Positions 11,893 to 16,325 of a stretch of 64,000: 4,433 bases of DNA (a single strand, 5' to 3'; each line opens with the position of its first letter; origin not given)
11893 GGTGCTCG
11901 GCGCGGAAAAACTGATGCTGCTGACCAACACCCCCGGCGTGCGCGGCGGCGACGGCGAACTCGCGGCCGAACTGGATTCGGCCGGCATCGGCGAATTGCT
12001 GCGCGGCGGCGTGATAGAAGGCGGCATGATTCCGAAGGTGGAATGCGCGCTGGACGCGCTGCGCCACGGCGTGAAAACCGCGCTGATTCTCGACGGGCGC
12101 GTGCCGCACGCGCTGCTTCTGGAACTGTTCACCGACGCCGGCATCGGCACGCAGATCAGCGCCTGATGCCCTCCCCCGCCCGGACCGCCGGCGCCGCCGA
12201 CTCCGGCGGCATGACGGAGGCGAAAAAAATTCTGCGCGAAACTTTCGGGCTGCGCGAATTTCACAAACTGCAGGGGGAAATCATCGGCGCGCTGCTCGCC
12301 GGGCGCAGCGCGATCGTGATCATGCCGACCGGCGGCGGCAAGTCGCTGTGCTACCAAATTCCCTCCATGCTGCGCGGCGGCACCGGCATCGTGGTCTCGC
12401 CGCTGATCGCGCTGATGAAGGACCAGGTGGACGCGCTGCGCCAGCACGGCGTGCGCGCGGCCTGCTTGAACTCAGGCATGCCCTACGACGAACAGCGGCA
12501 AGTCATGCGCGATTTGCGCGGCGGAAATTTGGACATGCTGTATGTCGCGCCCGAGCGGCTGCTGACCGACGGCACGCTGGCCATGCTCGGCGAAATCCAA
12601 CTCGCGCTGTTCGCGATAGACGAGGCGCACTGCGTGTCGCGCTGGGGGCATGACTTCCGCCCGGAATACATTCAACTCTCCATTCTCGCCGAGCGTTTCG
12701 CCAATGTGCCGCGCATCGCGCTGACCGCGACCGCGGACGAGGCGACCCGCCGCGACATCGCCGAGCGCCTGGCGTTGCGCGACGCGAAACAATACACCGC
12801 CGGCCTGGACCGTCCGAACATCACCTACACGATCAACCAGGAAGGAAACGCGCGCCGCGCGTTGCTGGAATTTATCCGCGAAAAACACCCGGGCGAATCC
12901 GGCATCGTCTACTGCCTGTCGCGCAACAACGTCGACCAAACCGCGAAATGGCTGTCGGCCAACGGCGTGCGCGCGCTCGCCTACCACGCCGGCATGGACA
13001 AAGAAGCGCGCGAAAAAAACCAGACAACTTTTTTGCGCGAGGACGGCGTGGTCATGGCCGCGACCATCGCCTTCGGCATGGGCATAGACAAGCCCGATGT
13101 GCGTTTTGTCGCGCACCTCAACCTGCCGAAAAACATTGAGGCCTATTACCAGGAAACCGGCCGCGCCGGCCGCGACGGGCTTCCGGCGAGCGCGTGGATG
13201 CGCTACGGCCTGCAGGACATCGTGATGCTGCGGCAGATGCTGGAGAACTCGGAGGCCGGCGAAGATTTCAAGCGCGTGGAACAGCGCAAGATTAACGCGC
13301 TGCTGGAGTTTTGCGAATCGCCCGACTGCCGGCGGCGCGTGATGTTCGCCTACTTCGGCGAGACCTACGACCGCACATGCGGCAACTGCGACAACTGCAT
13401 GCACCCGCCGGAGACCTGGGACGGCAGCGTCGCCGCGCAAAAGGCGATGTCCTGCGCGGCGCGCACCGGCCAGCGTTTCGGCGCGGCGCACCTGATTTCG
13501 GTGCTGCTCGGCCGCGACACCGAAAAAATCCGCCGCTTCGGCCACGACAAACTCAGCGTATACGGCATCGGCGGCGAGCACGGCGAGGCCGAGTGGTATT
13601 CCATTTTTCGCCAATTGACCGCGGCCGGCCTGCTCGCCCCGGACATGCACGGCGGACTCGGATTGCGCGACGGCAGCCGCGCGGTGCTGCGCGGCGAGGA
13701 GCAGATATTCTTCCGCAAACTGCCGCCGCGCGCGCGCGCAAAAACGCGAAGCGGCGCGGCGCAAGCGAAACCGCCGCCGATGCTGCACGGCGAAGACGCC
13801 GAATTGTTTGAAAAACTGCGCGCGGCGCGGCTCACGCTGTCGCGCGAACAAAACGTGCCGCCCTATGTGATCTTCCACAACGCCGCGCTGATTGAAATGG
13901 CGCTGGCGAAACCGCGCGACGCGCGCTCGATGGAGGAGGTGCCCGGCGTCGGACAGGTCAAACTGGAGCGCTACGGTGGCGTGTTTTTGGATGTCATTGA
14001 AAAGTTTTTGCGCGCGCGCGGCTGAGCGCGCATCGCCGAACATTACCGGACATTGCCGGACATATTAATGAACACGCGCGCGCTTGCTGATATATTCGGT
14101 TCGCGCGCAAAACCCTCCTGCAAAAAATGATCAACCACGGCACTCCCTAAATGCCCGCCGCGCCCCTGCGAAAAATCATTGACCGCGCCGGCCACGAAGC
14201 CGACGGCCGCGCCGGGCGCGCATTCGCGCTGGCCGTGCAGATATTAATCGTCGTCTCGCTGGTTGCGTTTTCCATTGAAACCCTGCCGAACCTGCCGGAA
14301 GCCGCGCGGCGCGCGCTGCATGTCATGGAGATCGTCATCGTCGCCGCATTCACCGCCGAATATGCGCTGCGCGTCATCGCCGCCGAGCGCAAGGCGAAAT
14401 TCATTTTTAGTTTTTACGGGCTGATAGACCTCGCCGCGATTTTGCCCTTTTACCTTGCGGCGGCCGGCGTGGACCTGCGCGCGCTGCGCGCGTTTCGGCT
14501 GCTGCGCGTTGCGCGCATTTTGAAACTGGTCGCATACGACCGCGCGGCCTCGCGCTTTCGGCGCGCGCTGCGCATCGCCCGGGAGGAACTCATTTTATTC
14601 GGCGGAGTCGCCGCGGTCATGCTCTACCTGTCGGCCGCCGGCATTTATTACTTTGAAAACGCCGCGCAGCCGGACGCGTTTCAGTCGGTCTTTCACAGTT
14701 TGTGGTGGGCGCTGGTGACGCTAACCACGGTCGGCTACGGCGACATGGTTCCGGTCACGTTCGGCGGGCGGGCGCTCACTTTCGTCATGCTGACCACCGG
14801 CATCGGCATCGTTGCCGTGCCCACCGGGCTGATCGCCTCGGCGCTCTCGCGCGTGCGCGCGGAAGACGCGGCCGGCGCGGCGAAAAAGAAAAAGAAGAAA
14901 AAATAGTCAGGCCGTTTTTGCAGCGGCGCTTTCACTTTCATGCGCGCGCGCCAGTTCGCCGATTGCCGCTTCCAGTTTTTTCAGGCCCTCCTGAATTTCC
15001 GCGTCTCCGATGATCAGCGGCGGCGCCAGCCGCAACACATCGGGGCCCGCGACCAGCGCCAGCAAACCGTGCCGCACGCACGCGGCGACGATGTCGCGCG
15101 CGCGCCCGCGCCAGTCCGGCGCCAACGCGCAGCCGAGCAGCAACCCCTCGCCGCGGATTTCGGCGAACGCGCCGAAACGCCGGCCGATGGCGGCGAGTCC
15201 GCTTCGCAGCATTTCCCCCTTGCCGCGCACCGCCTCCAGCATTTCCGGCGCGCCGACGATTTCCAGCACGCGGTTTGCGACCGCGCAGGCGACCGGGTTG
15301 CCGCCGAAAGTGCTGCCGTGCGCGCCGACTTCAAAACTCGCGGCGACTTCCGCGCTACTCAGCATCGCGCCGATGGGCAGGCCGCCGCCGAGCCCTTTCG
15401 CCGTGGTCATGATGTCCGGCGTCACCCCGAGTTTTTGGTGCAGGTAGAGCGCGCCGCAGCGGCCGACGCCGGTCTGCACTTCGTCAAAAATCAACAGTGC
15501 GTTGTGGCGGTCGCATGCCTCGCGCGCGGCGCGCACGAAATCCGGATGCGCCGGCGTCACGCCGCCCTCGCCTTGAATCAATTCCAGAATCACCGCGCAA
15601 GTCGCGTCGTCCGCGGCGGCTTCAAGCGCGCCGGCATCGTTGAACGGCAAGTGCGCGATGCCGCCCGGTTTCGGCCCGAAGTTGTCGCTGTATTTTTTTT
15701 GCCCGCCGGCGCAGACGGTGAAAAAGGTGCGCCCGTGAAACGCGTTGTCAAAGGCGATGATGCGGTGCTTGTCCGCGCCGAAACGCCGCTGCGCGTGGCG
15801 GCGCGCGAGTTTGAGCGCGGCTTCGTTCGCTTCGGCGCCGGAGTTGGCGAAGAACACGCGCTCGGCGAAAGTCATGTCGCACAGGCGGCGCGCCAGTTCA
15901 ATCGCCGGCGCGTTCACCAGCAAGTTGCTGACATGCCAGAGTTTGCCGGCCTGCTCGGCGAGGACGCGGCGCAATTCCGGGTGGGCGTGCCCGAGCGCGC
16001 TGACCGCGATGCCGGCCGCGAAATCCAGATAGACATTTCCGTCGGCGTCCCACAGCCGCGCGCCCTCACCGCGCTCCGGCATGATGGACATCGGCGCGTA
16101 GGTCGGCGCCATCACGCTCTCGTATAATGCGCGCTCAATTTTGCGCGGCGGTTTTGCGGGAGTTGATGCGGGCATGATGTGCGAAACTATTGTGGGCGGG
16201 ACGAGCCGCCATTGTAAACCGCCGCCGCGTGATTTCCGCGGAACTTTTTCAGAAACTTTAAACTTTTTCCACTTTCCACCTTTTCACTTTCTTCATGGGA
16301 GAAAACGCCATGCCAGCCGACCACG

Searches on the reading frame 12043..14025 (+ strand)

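Call 62: search_protein_families(library=pfam, proteins=[window:12043-14025:+], max_evalue=0.00001)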
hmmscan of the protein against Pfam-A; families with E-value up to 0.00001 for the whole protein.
window:12043-14025:+ (660 aa): 5 families
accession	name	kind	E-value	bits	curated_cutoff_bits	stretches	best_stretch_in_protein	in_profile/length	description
PF09382.16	RQC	-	9.8e-32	109.6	23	1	455-560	1-108/114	RQC domain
PF00271.37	Helicase_C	-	7.6e-25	87.8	23.5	1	272-379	4-110/110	Helicase conserved C-terminal domain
PF00270.35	DEAD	-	5.4e-23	82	26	1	76-234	3-163/167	DEAD/DEAH box helicase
PF00570.28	HRDC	-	2.1e-21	76.1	23.8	1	586-652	2-68/68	HRDC domain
PF16124.10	RecQ_Zn_bind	-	7.9e-19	68.6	25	1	391-452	2-65/66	RecQ zinc-binding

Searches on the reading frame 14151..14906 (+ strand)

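Call 62: search_protein_families(library=pfam, proteins=[window:14151-14906:+], max_evalue=0.00001)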
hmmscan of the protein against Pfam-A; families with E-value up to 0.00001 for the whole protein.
window:14151-14906:+ (251 aa): 2 families
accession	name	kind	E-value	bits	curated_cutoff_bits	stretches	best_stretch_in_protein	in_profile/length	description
PF00520.37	Ion_trans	-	2.5e-32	112.5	25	1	23-238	2-239/241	Ion transport protein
PF07885.22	Ion_trans_2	-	4.4e-17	62.2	22.5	1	156-233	3-78/79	Ion channel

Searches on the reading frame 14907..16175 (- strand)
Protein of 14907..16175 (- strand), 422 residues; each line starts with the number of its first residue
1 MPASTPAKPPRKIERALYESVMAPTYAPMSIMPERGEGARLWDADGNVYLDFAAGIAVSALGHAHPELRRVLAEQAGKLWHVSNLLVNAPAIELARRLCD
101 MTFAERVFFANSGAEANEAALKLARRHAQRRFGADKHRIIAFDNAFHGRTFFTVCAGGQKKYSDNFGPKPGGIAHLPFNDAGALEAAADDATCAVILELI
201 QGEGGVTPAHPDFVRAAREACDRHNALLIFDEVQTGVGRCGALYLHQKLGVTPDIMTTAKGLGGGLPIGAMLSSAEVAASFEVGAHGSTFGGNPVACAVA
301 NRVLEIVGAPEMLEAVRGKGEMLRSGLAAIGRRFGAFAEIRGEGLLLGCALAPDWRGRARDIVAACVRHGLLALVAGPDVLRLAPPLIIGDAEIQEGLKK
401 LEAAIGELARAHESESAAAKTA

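Call 62: search_protein_families(library=pfam, proteins=[window:14907-16175:-], max_evalue=0.00001)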
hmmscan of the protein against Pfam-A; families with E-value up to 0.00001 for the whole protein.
window:14907-16175:- (422 aa): 1 family
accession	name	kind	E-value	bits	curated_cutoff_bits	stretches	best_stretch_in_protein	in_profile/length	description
PF00202.27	Aminotran_3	-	1.4e-121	406.4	30.5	1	22-405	2-403/403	Aminotransferase class-III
